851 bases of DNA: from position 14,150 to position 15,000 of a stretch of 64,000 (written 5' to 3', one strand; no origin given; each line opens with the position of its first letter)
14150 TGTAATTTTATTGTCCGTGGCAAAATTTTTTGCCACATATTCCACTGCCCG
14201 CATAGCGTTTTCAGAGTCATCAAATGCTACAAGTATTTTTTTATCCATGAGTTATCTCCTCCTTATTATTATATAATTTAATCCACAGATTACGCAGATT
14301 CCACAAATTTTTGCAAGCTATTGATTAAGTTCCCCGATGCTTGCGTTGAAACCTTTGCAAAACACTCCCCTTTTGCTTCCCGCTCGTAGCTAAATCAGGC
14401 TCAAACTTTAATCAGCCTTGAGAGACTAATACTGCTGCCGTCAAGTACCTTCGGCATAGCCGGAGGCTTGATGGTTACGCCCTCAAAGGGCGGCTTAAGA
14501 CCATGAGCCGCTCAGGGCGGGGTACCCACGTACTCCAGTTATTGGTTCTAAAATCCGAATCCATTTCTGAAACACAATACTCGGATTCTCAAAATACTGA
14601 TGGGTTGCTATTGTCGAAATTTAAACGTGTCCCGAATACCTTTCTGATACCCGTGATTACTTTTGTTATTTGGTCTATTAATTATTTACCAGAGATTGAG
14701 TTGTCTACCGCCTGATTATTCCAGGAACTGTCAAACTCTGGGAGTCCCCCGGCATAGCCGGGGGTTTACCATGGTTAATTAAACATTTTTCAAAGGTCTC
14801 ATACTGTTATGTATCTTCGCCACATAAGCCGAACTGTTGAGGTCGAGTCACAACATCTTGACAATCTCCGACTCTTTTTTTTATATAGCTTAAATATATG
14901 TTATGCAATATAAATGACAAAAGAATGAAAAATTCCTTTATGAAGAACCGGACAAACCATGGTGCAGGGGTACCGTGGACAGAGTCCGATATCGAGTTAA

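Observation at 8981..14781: Two copies of a 0.32-kb non-coding element with same-strand sub-terminal hairpins bracket a 5.1-kb segment (PATE-like or structured RNA)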

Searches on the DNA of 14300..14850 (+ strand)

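Call 18: search_dna_similar(query=window:14434-14787:+, collection=plasmids, mode=distant, max_evalue=0.01)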
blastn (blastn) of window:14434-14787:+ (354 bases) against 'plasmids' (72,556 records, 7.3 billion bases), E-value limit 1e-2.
Records with a match: 30; places in all: 34; records where one place covers at least 80% of the query: 0.
Best place of each record, by identity: 90-95% 1; 80-90% 9; 60-80% 20.
By first word of the organism name: Klebsiella 8; Citrobacter 7; Enterobacter 4; Leptolyngbya 4; Azotobacter 2; uncultured 1; Solidesulfovibrio 1; Rhodanobacter 1; Acidovorax 1; Iodobacter 1.
By predicted mobility (MOB-suite, as given by PLSDB): conjugative 14; non-mobilizable 9; mobilizable 7.
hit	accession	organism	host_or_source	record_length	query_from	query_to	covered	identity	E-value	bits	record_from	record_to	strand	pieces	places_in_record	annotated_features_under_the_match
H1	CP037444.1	Klebsiella sp. PO552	Homo sapiens,blood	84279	10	86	22%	78.2%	1e-5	58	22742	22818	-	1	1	none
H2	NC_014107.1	Enterobacter cloacae subsp. cloacae ATCC 13047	-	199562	10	86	22%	78.2%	1e-5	58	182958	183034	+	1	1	ABC transporter permease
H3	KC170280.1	uncultured bacterium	-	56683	10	86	22%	78.2%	1e-5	58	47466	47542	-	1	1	hypothetical protein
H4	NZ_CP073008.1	Citrobacter sp. BIDMC108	Homo sapiens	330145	10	86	22%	78.2%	1e-5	58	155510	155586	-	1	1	ABC transporter permease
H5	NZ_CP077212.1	Enterobacter cloacae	-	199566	10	86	22%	78.2%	1e-5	58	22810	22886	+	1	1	ABC transporter permease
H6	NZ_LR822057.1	Citrobacter werkmanii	-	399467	10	86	22%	78.2%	1e-5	58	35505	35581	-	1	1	ABC transporter permease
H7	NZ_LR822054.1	Citrobacter werkmanii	-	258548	10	86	22%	78.2%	1e-5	58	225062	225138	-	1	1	ABC transporter permease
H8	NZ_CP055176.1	Klebsiella pneumoniae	Shatin WWTPs_19 WWTPs effluent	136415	10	86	22%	78.2%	1e-5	58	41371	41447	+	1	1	hypothetical protein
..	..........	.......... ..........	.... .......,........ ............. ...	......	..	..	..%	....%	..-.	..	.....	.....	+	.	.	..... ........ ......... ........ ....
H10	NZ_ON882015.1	Klebsiella pneumoniae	Homo sapiens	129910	10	86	22%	78.2%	1e-5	58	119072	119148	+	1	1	ABC transporter permease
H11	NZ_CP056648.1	Citrobacter sp. RHBSTW-00229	culture,Wastewater effluent sample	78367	10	86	22%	78.2%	1e-5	58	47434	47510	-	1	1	ABC transporter permease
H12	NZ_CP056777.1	Enterobacter cloacae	bacterial culture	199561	10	86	22%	78.2%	1e-5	58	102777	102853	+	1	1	ABC transporter permease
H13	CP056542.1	Klebsiella oxytoca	culture,Freshwater sample from ...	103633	10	86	22%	78.2%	1e-5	58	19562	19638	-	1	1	ABC transporter permease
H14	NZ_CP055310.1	Klebsiella grimontii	culture,Wastewater effluent sample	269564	10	86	22%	78.2%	1e-5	58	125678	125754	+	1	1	ABC transporter permease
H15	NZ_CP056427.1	Klebsiella pneumoniae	culture,Wastewater influent sample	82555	10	86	22%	78.2%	1e-5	58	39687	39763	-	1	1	none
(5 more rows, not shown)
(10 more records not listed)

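Call 19: search_dna_similar(query=window:14434-14787:+, collection=phages, mode=distant, max_evalue=0.01)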
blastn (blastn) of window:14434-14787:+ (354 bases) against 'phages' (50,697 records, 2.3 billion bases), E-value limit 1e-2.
No match.

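Call 21: get_annotated_region(hit=H2, flank=4000)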
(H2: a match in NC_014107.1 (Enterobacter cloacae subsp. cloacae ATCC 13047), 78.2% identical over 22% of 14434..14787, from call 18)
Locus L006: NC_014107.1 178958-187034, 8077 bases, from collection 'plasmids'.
description: Enterobacter cloacae subsp. cloacae ATCC 13047 plasmid pECL_A, complete sequence
organism: Enterobacter cloacae subsp. cloacae ATCC 13047 (NCBI taxid 716541)
taxonomy: Bacteria; Pseudomonadota; Gammaproteobacteria; Enterobacterales; Enterobacteriaceae; Enterobacter; Enterobacter cloacae; Enterobacter cloacae subsp. cloacae ATCC 13047
host: -; source: -; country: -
typing (MOB-suite, as given by PLSDB): conjugative; replicon IncFIB,IncFII,rep_cluster_2358; relaxase MOBF,MOBP; mating-pair formation MPF_F
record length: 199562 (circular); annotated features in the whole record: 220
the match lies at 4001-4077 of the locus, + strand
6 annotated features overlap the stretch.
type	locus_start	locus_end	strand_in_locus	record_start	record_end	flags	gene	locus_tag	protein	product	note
CDS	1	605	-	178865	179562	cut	-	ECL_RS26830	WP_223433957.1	IS1 family transposase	-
CDS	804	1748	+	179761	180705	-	-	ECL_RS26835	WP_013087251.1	HlyD family secretion protein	-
CDS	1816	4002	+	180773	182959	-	-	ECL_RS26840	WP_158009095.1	ABC transporter permease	-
CDS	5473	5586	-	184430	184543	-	-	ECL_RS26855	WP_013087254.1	hypothetical protein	-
CDS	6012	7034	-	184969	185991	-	-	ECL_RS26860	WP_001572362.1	IS110 family transposase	-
CDS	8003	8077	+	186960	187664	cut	-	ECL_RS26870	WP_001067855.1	IS6-like element IS26 family transposase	GO:0006313 - DNA transposition [Evidence IEA]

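Call 22: search_dna_similar(query=window:14434-14787:+, collection=plasmids, mode=distant, max_evalue=0.01, rows=spread, max_rows=30)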
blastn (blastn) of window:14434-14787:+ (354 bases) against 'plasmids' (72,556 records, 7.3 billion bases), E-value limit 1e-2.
Records with a match: 30; places in all: 34; records where one place covers at least 80% of the query: 0.
Best place of each record, by identity: 90-95% 1; 80-90% 9; 60-80% 20.
By first word of the organism name: Klebsiella 8; Citrobacter 7; Enterobacter 4; Leptolyngbya 4; Azotobacter 2; uncultured 1; Solidesulfovibrio 1; Rhodanobacter 1; Acidovorax 1; Iodobacter 1.
By predicted mobility (MOB-suite, as given by PLSDB): conjugative 14; non-mobilizable 9; mobilizable 7.
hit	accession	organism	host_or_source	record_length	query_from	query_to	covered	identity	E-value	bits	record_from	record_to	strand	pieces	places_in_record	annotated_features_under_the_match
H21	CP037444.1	Klebsiella sp. PO552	Homo sapiens,blood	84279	10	86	22%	78.2%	1e-5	58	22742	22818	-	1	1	none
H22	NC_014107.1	Enterobacter cloacae subsp. cloacae ATCC 13047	-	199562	10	86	22%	78.2%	1e-5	58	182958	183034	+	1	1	ABC transporter permease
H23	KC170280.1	uncultured bacterium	-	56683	10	86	22%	78.2%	1e-5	58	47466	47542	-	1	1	hypothetical protein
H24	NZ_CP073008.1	Citrobacter sp. BIDMC108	Homo sapiens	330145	10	86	22%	78.2%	1e-5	58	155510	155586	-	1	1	ABC transporter permease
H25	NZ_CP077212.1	Enterobacter cloacae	-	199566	10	86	22%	78.2%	1e-5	58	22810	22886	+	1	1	ABC transporter permease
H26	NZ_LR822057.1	Citrobacter werkmanii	-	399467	10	86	22%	78.2%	1e-5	58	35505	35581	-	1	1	ABC transporter permease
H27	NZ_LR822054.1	Citrobacter werkmanii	-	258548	10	86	22%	78.2%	1e-5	58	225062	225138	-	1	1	ABC transporter permease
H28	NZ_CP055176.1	Klebsiella pneumoniae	Shatin WWTPs_19 WWTPs effluent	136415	10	86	22%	78.2%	1e-5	58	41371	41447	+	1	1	hypothetical protein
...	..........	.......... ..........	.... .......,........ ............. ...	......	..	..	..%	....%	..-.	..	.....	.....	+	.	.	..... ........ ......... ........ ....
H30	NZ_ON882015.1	Klebsiella pneumoniae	Homo sapiens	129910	10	86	22%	78.2%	1e-5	58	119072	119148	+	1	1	ABC transporter permease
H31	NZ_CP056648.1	Citrobacter sp. RHBSTW-00229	culture,Wastewater effluent sample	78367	10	86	22%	78.2%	1e-5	58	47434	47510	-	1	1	ABC transporter permease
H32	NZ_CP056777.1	Enterobacter cloacae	bacterial culture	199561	10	86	22%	78.2%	1e-5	58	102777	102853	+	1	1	ABC transporter permease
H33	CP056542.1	Klebsiella oxytoca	culture,Freshwater sample from ...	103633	10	86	22%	78.2%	1e-5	58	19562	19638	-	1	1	ABC transporter permease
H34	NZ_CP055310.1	Klebsiella grimontii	culture,Wastewater effluent sample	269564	10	86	22%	78.2%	1e-5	58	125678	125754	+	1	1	ABC transporter permease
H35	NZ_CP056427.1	Klebsiella pneumoniae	culture,Wastewater influent sample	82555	10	86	22%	78.2%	1e-5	58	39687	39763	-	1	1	none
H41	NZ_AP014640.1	Leptolyngbya boryana IAM M-101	-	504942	285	350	19%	83.3%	3e-8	67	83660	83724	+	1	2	none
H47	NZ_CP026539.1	Solidesulfovibrio carbinolicus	-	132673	285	336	15%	88.5%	8e-9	68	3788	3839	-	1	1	none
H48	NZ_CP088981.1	Rhodanobacter denitrificans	soil,well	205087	287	339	15%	86.8%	1e-7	65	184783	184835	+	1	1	none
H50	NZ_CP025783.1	Iodobacter fluviatilis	whole organism,Glacial lake sediment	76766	297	337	12%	90.5%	5e-5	55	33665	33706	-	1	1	none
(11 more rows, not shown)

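Call 23: get_annotated_region(hit=H41, flank=4000)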
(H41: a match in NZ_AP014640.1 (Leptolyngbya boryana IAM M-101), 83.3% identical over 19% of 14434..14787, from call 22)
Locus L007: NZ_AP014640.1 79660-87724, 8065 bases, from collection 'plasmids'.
description: Leptolyngbya boryana IAM M-101 plasmid pLBX
organism: Leptolyngbya boryana IAM M-101 (NCBI taxid 411966)
taxonomy: Bacteria; Cyanobacteriota; Cyanophyceae; Leptolyngbyales; Leptolyngbyaceae; Leptolyngbya; Leptolyngbya boryana; Leptolyngbya boryana IAM M-101
host: -; source: -; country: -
typing (MOB-suite, as given by PLSDB): non-mobilizable
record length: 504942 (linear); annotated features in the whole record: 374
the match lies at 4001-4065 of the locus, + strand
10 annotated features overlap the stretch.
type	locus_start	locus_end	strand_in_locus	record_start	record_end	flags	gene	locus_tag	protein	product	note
CDS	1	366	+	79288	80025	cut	-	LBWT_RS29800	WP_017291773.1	hypothetical protein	-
CDS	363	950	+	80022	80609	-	-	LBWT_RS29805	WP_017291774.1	hypothetical protein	-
CDS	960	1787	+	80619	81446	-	-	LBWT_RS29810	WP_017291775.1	ThiF family adenylyltransferase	-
CDS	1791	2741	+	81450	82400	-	holA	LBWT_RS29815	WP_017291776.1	DNA polymerase III subunit delta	GO:0006260 - DNA replication [Evidence IEA]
CDS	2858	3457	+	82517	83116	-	-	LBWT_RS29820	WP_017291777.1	hypothetical protein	-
CDS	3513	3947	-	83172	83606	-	tnpA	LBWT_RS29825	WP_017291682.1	IS200/IS605 family transposase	-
CDS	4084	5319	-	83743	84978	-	-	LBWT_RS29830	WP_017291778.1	hypothetical protein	-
CDS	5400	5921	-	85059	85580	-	-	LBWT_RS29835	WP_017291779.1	O-acetyl-ADP-ribose deacetylase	-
CDS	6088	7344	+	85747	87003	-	-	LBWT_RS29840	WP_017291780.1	hypothetical protein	-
CDS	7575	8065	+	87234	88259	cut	-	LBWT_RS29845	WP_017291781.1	RRXRR domain-containing protein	-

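Call 24: get_annotated_region(hit=H47, flank=4000)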
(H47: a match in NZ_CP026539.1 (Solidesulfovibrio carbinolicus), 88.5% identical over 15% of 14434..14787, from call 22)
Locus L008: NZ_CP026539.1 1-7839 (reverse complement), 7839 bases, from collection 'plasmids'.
description: Solidesulfovibrio carbinolicus strain DSM 3852 plasmid pDCAR1, complete sequence
organism: Solidesulfovibrio carbinolicus (NCBI taxid 296842)
taxonomy: Bacteria; Thermodesulfobacteriota; Desulfovibrionia; Desulfovibrionales; Desulfovibrionaceae; Solidesulfovibrio; Solidesulfovibrio carbinolicus
host: -; source: -; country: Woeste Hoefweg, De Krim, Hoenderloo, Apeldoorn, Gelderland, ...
typing (MOB-suite, as given by PLSDB): non-mobilizable
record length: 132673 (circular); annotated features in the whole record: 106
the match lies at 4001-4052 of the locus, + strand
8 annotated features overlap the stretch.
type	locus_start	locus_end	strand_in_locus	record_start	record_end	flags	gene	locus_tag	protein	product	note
CDS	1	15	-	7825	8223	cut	-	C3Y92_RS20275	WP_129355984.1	hypothetical protein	-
CDS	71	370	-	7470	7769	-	-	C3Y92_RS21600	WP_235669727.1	hypothetical protein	-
CDS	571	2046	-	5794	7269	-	-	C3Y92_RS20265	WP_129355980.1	glycosyltransferase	-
CDS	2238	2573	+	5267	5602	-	-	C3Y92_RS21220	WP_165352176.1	hypothetical protein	-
CDS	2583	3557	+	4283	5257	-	-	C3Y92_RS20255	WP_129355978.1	IS1380 family transposase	-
CDS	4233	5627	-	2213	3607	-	-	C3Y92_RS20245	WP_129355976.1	glycosyltransferase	-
CDS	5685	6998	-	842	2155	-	-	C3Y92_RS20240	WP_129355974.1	hypothetical protein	-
CDS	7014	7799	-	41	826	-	-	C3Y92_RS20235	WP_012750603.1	ParA family protein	-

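Call 25: get_annotated_region(hit=H48, flank=4000)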
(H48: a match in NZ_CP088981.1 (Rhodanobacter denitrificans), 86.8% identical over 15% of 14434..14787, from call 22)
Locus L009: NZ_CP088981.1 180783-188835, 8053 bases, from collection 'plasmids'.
description: Rhodanobacter denitrificans strain FW104-R5 plasmid unnamed, complete sequence
organism: Rhodanobacter denitrificans (NCBI taxid 666685)
taxonomy: Bacteria; Pseudomonadota; Gammaproteobacteria; Lysobacterales; Rhodanobacteraceae; Rhodanobacter; Rhodanobacter denitrificans
host: -; source: soil,well; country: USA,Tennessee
typing (MOB-suite, as given by PLSDB): non-mobilizable
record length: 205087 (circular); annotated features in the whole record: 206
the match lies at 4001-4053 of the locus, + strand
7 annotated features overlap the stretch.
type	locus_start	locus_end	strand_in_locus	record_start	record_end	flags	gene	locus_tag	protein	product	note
CDS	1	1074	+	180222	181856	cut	-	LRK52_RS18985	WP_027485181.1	glycosyltransferase family 39 protein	-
CDS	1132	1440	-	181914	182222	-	-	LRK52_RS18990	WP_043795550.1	hypothetical protein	-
CDS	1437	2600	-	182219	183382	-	-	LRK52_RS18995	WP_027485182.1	site-specific integrase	GO:0015074 - DNA integration [Evidence IEA]; GO:0006310 - DNA recombination [Evidence IEA]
CDS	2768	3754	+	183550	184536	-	-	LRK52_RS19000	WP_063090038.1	DNA-binding protein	-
CDS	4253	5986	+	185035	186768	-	-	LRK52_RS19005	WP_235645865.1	DNA-binding protein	-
CDS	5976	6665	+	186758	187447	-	-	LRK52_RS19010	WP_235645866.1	hypothetical protein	-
CDS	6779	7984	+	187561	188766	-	-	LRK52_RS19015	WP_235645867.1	hypothetical protein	-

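Call 26: get_annotated_region(hit=H50, flank=4000)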
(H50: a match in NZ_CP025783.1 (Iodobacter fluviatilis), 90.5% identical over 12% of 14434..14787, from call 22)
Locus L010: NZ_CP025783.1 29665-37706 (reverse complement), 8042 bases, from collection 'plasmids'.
description: Iodobacter fluviatilis strain PCH194 plasmid pl1, complete sequence
organism: Iodobacter fluviatilis (NCBI taxid 537)
taxonomy: Bacteria; Pseudomonadota; Betaproteobacteria; Neisseriales; Chitinibacteraceae; Iodobacter; Iodobacter fluviatilis
host: -; source: whole organism,Glacial lake sediment; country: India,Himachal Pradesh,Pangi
typing (MOB-suite, as given by PLSDB): mobilizable; relaxase MOBP
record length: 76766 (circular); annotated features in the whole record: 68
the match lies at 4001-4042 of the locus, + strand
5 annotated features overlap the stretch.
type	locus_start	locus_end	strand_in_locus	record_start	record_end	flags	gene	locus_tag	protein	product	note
CDS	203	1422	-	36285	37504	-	-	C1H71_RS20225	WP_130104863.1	IS3 family transposase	-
CDS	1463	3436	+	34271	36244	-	-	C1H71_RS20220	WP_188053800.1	DUF4132 domain-containing protein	-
CDS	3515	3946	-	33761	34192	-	tnpA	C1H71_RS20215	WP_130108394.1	IS200/IS605 family transposase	-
CDS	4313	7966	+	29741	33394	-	-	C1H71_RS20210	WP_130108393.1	DUF4132 domain-containing protein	-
CDS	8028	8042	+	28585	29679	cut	-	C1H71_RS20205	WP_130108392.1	AAA family ATPase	-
